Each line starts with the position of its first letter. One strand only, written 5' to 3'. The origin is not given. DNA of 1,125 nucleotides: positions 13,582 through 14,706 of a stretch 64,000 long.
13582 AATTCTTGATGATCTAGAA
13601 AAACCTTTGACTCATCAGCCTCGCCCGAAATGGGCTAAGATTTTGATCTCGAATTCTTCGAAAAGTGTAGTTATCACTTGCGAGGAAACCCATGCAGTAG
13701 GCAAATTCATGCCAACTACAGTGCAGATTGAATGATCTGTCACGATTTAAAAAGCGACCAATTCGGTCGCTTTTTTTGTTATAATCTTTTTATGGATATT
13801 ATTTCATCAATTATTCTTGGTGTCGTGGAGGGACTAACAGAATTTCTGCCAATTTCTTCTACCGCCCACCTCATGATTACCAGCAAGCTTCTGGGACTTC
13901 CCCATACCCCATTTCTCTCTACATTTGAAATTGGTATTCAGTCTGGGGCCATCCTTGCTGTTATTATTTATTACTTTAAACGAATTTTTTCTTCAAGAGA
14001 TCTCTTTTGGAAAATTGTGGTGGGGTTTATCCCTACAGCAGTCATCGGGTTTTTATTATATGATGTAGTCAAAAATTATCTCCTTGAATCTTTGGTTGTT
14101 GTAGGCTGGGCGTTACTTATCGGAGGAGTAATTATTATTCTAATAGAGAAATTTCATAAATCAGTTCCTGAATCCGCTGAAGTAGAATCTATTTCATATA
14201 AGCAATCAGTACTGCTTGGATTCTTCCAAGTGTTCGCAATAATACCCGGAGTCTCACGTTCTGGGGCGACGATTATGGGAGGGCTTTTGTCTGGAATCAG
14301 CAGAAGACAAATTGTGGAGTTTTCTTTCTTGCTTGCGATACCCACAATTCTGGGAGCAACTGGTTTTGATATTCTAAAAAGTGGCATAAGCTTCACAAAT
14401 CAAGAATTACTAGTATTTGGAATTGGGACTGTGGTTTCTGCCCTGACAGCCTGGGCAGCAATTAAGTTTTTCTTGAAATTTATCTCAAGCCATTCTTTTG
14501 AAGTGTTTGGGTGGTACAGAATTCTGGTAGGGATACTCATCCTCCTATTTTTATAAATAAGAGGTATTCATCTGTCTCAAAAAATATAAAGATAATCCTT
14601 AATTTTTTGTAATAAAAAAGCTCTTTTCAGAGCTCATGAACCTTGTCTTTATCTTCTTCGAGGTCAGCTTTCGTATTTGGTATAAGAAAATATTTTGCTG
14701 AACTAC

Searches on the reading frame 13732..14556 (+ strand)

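Call 11: search_protein_families(library=pfam, proteins=[window:13732-14556:+], max_evalue=0.01)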
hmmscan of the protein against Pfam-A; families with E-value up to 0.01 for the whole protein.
window:13732-14556:+ (274 aa): 1 family
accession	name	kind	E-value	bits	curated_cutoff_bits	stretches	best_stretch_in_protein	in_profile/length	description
PF02673.24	BacA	-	6.2e-78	262.5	33.4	1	27-269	2-257/257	Bacitracin resistance protein BacA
